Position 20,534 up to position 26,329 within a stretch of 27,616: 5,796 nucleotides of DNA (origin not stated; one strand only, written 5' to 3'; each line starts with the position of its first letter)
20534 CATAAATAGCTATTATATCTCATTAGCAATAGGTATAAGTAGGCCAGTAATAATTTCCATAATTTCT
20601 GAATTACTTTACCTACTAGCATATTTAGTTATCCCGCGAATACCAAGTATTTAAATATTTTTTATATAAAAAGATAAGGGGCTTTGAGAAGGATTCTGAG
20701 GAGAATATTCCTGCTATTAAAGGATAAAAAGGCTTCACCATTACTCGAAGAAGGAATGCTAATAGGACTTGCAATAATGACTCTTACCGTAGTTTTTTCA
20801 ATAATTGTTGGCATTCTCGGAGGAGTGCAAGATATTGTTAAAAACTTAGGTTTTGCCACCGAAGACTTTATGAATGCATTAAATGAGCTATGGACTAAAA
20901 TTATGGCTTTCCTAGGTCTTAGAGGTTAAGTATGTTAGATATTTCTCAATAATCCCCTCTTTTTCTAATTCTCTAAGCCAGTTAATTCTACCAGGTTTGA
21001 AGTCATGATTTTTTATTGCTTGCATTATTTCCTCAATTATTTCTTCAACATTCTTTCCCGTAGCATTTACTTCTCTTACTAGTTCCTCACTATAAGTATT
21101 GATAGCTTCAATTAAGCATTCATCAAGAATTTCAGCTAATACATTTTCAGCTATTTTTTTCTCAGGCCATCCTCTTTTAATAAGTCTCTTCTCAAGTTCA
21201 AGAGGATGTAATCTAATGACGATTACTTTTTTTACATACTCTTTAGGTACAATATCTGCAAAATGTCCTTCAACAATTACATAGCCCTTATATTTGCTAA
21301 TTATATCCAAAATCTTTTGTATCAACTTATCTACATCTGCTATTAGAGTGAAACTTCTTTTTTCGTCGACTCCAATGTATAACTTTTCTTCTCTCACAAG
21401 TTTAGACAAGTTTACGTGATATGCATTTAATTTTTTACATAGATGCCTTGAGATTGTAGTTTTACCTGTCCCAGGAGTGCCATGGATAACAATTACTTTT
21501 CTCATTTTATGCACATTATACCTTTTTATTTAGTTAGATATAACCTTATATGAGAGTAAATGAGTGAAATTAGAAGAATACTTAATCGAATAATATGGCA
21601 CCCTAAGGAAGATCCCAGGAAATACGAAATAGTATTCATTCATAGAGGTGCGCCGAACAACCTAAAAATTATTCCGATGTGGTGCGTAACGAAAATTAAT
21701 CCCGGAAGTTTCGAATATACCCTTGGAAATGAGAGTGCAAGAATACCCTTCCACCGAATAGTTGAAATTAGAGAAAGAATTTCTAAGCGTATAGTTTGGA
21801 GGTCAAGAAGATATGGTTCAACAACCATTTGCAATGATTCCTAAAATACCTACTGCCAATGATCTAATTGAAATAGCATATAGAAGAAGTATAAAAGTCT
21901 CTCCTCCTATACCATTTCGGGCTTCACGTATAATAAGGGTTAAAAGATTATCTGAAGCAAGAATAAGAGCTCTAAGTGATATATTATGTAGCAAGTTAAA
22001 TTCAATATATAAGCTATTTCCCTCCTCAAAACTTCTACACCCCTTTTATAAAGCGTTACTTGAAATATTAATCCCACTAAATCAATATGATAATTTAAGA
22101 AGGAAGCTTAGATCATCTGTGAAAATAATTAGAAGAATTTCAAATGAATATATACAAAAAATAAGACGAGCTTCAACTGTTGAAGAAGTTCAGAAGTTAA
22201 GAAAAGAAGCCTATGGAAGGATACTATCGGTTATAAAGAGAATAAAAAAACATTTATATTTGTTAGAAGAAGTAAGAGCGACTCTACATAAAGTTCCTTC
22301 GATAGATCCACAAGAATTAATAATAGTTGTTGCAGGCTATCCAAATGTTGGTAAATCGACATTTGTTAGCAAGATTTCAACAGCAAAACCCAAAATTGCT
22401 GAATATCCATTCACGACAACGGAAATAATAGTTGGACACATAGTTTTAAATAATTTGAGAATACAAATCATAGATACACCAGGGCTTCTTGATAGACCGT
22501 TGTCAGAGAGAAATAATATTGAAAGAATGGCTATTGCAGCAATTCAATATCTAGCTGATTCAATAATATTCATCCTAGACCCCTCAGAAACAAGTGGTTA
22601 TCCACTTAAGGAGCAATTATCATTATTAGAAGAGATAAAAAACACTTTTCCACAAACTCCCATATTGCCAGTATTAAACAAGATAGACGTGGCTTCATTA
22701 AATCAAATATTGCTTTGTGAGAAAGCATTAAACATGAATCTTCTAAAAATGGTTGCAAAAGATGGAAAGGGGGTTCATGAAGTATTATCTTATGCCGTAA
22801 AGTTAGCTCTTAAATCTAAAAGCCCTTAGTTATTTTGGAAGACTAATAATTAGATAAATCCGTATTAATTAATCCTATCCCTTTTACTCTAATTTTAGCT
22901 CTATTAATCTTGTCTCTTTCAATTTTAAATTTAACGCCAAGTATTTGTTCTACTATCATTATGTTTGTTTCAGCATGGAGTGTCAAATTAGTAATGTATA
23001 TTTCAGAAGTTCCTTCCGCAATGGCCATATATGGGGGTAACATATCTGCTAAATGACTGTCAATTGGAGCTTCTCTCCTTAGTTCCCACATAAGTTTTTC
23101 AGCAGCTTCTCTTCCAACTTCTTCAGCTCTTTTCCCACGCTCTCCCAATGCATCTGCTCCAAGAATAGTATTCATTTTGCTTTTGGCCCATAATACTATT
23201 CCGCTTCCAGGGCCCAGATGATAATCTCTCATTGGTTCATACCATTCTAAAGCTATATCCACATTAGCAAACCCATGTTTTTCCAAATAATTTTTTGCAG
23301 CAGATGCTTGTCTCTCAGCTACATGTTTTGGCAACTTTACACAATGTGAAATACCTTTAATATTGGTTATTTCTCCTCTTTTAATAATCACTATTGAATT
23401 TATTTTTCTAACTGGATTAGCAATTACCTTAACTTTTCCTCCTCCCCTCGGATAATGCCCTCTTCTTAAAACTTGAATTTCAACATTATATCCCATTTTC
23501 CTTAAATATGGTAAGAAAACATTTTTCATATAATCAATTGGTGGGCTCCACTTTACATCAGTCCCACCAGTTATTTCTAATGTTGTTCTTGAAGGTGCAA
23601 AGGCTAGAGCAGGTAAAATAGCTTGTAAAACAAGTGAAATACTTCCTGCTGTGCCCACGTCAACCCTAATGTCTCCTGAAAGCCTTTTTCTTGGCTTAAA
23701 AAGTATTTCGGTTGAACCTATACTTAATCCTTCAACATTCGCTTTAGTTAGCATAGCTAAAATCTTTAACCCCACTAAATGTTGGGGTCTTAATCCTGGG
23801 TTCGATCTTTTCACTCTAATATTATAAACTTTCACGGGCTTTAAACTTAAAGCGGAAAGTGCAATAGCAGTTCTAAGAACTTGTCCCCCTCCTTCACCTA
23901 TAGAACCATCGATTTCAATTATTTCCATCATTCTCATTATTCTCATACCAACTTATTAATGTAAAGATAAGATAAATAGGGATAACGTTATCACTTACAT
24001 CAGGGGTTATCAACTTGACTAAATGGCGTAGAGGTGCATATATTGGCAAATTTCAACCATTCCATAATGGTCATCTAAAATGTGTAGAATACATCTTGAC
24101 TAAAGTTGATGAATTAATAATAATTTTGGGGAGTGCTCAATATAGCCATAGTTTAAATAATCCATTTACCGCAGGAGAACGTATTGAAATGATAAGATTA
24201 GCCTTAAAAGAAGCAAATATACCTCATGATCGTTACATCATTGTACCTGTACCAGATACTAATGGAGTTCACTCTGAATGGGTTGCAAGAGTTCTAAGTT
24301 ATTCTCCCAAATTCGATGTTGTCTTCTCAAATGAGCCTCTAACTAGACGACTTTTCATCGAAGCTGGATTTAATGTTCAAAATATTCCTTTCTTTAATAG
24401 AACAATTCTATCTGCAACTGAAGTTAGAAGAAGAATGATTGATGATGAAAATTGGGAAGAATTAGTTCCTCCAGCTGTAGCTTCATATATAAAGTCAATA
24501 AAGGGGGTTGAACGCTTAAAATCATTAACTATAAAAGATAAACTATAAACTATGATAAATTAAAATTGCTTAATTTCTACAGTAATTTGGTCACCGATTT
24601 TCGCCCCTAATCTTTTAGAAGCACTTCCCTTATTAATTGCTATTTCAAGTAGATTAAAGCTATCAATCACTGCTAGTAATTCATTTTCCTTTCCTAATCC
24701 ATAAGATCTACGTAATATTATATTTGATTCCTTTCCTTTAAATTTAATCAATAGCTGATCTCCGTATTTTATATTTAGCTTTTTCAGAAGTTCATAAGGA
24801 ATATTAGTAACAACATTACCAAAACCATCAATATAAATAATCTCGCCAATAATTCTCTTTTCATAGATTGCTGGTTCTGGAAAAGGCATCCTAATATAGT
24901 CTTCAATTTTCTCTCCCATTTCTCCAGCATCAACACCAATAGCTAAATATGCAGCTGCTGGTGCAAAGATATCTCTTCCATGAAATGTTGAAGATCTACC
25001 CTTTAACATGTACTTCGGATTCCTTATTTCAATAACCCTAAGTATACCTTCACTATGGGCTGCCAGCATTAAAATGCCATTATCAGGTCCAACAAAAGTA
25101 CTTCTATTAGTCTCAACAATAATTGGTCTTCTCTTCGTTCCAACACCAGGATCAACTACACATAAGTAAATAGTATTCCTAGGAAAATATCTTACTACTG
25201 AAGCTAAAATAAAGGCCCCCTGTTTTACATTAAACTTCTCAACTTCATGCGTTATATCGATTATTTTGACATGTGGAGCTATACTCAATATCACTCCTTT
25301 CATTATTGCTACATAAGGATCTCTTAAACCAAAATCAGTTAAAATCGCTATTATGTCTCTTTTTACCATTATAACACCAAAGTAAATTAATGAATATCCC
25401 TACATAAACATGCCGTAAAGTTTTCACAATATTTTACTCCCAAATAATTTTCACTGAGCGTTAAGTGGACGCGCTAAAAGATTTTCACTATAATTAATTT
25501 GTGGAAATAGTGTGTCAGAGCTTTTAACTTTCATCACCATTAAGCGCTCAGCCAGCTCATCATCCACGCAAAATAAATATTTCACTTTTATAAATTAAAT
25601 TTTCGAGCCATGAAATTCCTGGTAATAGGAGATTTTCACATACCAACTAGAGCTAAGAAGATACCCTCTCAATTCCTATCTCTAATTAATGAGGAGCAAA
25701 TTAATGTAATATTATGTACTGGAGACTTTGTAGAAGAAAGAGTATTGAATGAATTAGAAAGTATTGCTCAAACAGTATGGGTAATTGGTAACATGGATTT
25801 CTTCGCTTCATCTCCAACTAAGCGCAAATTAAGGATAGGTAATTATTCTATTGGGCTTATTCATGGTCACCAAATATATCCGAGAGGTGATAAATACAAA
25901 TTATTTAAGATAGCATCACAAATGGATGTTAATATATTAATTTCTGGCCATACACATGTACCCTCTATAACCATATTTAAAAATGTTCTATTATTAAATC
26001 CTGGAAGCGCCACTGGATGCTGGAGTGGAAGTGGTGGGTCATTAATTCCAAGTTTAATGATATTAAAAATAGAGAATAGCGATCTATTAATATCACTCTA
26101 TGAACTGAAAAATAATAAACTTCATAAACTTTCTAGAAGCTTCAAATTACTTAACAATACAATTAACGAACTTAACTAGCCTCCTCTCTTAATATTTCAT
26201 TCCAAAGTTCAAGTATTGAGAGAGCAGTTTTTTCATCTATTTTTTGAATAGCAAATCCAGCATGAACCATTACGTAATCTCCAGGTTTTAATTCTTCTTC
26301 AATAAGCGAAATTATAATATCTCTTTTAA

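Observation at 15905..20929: Minimal Tad/Epd-like type IV filament module headed by its own TFB (TFIIB) paralog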

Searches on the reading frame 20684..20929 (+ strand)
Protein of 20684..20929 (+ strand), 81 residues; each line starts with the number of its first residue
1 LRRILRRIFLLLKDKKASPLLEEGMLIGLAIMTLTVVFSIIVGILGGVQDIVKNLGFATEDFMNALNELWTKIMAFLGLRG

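Call 3: search_protein_families(library=pfam, proteins=[window:20684-20929:+], max_evalue=0.1)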
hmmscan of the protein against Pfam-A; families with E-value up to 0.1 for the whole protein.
window:20684-20929:+ (81 aa): 0 families

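Call 4: search_protein_families(library=ncbifam, proteins=[window:20684-20929:+], max_evalue=0.1)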
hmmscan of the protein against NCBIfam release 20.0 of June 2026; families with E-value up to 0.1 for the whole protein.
window:20684-20929:+ (81 aa): 1 family
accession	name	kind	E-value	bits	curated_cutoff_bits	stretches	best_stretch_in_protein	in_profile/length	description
NF033615.1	CDF_MamM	equivalog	0.0099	15.1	350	1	26-66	13-53/290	magnetosome biogenesis CDF transporter MamM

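Call 6: search_protein_families(library=phrogs, proteins=[window:20684-20929:+], max_evalue=0.1)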
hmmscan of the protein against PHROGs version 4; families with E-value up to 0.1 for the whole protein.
window:20684-20929:+ (81 aa): 2 families
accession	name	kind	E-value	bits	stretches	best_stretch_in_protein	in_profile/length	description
phrog_15037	-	unknown function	0.038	14.5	1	23-74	32-80/167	-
phrog_7879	-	unknown function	0.085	14.1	0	25-55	4-34/67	-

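Call 88: search_protein_families(library=pfam, alignment_id=A11, max_evalue=1)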
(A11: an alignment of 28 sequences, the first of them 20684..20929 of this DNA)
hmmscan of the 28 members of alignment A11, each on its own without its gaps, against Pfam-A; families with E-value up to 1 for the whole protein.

A. member 1, window:20684-20929:+ (81 aa): 0 families

B. families by the number of members that match (of 28 scanned): 16 families
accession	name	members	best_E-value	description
PF12911.12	OppC_N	3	0.021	N-terminal TM domain of oligopeptide transport permease C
PF08565.17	CDC37_M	1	0.013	Cdc37 Hsp90 binding domain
PF20040.4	DUF6442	1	0.02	Family of unknown function (DUF6442)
PF06783.16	UPF0239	1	0.044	Uncharacterised protein family (UPF0239)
PF23854.1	DUF7217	1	0.055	Domain of unknown function (DUF7217)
PF02289.21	MCH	1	0.059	Cyclohydrolase (MCH)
PF03186.18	CobD_Cbib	1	0.074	CobD/Cbib protein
PF23711.1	DUF7156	1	0.077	Family of unknown function (DUF7156)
PF14746.11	WASH-7_C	1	0.11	WASH complex subunit 7, C-terminal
PF13573.12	SprB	1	0.11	SprB repeat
PF15339.11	Afaf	1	0.12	Acrosome formation-associated factor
PF15330.11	SIT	1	0.15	SHP2-interacting transmembrane adaptor protein, SIT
PF14946.11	DUF4501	1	0.16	Domain of unknown function (DUF4501)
PF23960.2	DUF7289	1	0.27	Family of unknown function (DUF7289)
PF06706.16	CTV_P6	1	0.38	Citrus tristeza virus 6-kDa protein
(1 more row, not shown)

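Call 89: search_solved_structures(query=A11, max_evalue=10)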
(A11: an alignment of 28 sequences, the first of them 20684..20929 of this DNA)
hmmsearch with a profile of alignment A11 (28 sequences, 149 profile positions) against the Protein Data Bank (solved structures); distinct sequences matched with E-value up to 10: 50.
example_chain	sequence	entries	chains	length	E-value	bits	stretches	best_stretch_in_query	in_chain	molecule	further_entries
6tva_B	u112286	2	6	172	0.083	16.4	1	37-96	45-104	Haemagglutinin HA2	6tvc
6tjw_B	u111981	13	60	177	0.087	16.3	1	37-96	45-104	Hemagglutinin HA2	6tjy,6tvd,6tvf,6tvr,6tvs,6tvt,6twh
6tvb_B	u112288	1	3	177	0.1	16.1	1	37-96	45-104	Hemagglutinin HA2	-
3m5g_B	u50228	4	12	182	0.17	15.4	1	35-96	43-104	Hemagglutinin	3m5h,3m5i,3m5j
6mlm_C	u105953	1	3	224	0.27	14.7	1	35-96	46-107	Hemagglutinin HA2 chain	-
4qy0_B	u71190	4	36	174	0.28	14.7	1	37-96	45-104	hemagglutinin | Hemagglutinin HA2 chain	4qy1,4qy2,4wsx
4cyv_B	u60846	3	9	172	0.29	14.7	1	37-96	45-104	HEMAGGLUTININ | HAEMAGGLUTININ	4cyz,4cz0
4d00_B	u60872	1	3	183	0.32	14.5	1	37-96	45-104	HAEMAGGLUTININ HA1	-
4xq5_B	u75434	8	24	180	0.33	14.5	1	37-96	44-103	Hemagglutinin HA2 chain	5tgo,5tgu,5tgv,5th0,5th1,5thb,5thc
4cyw_B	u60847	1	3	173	0.33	14.5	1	37-96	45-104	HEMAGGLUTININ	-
4xqo_B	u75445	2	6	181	0.33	14.5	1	37-96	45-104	Hemagglutinin HA2 chain | Hemagglutinin HA2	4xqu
6wf1_B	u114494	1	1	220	0.34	14.4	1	37-96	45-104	Hemagglutinin HA2 chain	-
9bu6_D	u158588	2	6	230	0.37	14.3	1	37-96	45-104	Hemagglutinin HA2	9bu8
9yoj_B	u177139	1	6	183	0.42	14.1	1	35-96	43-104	Hemagglutinin HA2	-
4lki_B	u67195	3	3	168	0.47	14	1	35-96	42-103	hemagglutinin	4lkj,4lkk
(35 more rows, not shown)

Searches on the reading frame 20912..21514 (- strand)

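Call 3: search_protein_families(library=pfam, proteins=[window:20912-21514:-], max_evalue=0.1)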
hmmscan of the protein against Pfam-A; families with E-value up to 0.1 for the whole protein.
window:20912-21514:- (200 aa): 52 families (the best 25 are shown)
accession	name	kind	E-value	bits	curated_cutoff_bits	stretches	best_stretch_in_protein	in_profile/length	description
PF13238.12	AAA_18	-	3.3e-25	89.4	29.4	1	8-131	1-128/128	AAA domain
PF13207.12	AAA_17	-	1.6e-10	41.9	27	1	12-107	2-102/136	AAA domain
PF13671.12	AAA_33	-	7e-07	30.1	27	1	7-71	1-65/143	AAA domain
PF00004.35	AAA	-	1.4e-06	29.2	21.2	1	9-63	2-55/131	ATPase family associated with various cellular activities (AAA)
PF20720.3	nSTAND3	-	2.1e-06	28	27.2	1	4-58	16-71/155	Novel STAND NTPase 3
PF13401.12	AAA_22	-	4.6e-05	24.2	27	1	5-55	5-45/130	AAA domain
PF24883.2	NPHP3_N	-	0.00011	22.8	24.8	1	5-33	22-50/164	Nephrocystin 3, N-terminal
PF13245.12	AAA_19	-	0.00016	22.3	25.1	1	4-34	10-40/134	AAA domain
PF13521.12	AAA_28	-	0.00024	21.8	27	1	8-33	2-27/164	AAA domain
PF13173.12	AAA_14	-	0.0003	21.2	27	1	5-79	2-66/129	AAA domain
PF00406.28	ADK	-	0.00032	21.3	26.8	1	11-44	2-35/151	Adenylate kinase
PF13191.12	AAA_16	-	0.00041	21.3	32.6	1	7-32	26-51/167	AAA ATPase domain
PF00910.28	RNA_helicase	-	0.00044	21.1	21.5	1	8-38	1-27/105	RNA helicase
PF07728.20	AAA_5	-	0.00072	20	22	1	9-50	3-47/139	AAA domain (dynein-related subfamily)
PF02224.24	Cytidylate_kin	-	0.00099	19.3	26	1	8-68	1-60/211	Cytidylate kinase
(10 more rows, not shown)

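Call 4: search_protein_families(library=ncbifam, proteins=[window:20912-21514:-], max_evalue=0.1)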
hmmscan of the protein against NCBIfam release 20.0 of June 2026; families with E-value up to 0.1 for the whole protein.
window:20912-21514:- (200 aa): 82 families (the best 25 are shown)
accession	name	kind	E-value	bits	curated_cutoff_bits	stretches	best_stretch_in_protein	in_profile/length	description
NF003012.0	PRK03839.1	equivalog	1.3e-36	126.3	152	1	7-185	2-170/180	putative kinase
TIGR02173.1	cyt_kin_arch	equivalog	4.4e-10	39.8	102.1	1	7-114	2-110/169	(d)CMP kinase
TIGR01351.1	adk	subfamily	2.6e-06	27.2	168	1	8-43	2-37/212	adenylate kinase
NF005250.0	PRK06761.1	equivalog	6.9e-06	25.3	270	1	4-46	2-43/282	hypothetical protein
NF005255.0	PRK06762.2-2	equivalog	7.4e-06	26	140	1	4-98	2-91/163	hypothetical protein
NF001385.0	PRK00279.2-3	equivalog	5.5e-05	22.9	315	1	6-42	5-41/213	adenylate kinase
TIGR02397.1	dnaX_nterm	equivalog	0.00012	21.5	250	1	2-38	33-69/355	DNA polymerase III subunit gamma/tau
NF011099.0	PRK14526.1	equivalog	0.00014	21.6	223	1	8-44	3-39/211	adenylate kinase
NF001381.0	PRK00279.1-3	equivalog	0.00015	21.5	187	1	8-43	3-38/188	adenylate kinase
NF002700.0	PRK02496.1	equivalog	0.00015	21.4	262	1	8-42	4-38/184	adenylate kinase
TIGR03263.1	guanyl_kin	equivalog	0.00016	21.4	160.45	1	6-43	2-39/180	guanylate kinase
NF005257.0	PRK06762.3-2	equivalog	0.00017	21.4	202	1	4-85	4-80/170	hypothetical protein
NF006746.0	PRK09270.1-5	subfamily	0.00021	20.3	250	1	3-32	19-48/210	nucleoside/nucleotide kinase family protein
NF011104.0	PRK14531.1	equivalog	0.00024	20.8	160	0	4-43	1-40/183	adenylate kinase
TIGR03877.1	thermo_KaiC_1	hypoth_equivalog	0.00024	20.7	307.25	0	98-173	56-129/238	KaiC domain-containing protein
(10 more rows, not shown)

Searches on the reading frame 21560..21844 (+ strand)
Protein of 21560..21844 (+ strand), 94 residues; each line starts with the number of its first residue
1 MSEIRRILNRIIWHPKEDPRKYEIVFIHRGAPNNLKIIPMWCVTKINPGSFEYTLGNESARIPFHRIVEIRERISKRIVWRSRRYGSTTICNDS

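Call 3: search_protein_families(library=pfam, proteins=[window:21560-21844:+], max_evalue=0.1)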
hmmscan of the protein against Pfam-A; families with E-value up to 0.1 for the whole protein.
window:21560-21844:+ (94 aa): 1 family
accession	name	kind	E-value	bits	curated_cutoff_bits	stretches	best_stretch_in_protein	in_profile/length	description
PF04457.17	MJ1316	-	2.2e-11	44.7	26.3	1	1-81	1-74/75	MJ1316 RNA cyclic group end recognition domain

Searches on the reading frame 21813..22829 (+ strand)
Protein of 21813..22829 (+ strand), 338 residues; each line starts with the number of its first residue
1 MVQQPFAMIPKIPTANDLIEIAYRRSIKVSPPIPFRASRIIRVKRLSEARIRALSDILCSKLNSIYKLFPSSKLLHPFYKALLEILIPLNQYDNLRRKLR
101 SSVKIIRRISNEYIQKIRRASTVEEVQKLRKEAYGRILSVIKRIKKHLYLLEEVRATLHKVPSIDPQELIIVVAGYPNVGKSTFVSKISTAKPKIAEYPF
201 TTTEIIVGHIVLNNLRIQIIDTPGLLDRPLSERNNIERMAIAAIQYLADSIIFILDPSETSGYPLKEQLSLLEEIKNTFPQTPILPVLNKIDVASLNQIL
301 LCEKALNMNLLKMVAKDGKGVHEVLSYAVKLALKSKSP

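Call 48: search_protein_families(library=pfam, proteins=[window:21813-22829:+], max_evalue=0.001)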
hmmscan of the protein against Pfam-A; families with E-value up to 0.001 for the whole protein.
window:21813-22829:+ (338 aa): 6 families
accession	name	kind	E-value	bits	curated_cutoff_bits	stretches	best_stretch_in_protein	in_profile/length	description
PF17835.6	NOG1_N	-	2.4e-33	116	22.9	1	6-165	1-160/160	NOG1 N-terminal helical domain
PF06858.20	NOG1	-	2e-23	82.4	27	1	235-292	1-58/58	Nucleolar GTP-binding protein 1 (NOG1)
PF01926.29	MMR_HSR1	-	1.6e-21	76.9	21.9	1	171-290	2-113/113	50S ribosome-binding GTPase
PF02421.24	FeoB_N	-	6.2e-16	58.7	27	1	171-326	3-154/156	Ferrous iron transport protein B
PF17573.8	GA-like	-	1.8e-05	25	25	1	110-132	26-48/50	GA-like domain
PF00009.33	GTP_EFTU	-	0.00037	20.6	26.5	0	208-319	62-159/188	Elongation factor Tu GTP binding domain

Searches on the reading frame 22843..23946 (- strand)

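Call 48: search_protein_families(library=pfam, proteins=[window:22843-23946:-], max_evalue=0.001)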
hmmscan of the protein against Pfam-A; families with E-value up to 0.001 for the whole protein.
window:22843-23946:- (367 aa): 2 families
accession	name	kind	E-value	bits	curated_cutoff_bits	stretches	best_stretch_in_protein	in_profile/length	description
PF01137.26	RTC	-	6.4e-84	281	27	1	16-342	1-221/221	RNA 3'-terminal phosphate cyclase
PF05189.18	RTC_insert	-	4.5e-30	104.5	23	1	189-289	2-101/102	RNA 3'-terminal phosphate cyclase (RTC), insert domain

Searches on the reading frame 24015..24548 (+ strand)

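Call 48: search_protein_families(library=pfam, proteins=[window:24015-24548:+], max_evalue=0.001)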
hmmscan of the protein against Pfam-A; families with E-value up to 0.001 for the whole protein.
window:24015-24548:+ (177 aa): 1 family
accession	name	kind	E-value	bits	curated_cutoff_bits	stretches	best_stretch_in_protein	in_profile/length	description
PF01467.32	CTP_transf_like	-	1.1e-16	61.7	21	1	9-140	2-133/133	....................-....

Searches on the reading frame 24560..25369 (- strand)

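Call 48: search_protein_families(library=pfam, proteins=[window:24560-25369:-], max_evalue=0.001)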
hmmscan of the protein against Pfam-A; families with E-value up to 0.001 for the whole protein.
window:24560-25369:- (269 aa): 3 families
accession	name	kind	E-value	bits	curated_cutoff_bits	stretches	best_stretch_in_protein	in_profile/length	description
PF01887.21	SAM_HAT_N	-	5.5e-59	198.5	26.3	1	7-152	1-145/145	SAM hydroxide adenosyltransferase N-terminal domain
PF20257.3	SAM_HAT_C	-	5.4e-26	91.2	25.5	1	175-263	1-84/84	SAM hydroxide adenosyltransferase C-terminal domain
PF04014.23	MazE_antitoxin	-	0.00051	20.4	24.7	0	190-220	12-41/48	Antidote-toxin recognition MazE, bacterial antitoxin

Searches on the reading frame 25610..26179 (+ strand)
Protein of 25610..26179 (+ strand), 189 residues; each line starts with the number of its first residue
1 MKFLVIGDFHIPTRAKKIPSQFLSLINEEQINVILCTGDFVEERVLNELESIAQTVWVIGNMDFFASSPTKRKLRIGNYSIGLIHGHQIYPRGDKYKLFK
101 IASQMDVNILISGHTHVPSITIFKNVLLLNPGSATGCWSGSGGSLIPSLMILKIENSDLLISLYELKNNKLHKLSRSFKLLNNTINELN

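Call 48: search_protein_families(library=pfam, proteins=[window:25610-26179:+], max_evalue=0.001)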
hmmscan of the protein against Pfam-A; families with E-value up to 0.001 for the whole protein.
window:25610-26179:+ (189 aa): 3 families
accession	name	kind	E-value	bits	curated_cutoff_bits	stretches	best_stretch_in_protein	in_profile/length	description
PF12850.12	Metallophos_2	-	2.6e-27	96.2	27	1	1-154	1-151/154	Calcineurin-like phosphoesterase superfamily domain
PF00149.33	Metallophos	-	4.7e-10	40.7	21.5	1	1-78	1-85/191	Calcineurin-like phosphoesterase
PF07737.17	ATLF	-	0.00072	19.8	27.4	0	12-57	31-76/193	Anthrax toxin lethal factor, N- and C-terminal domain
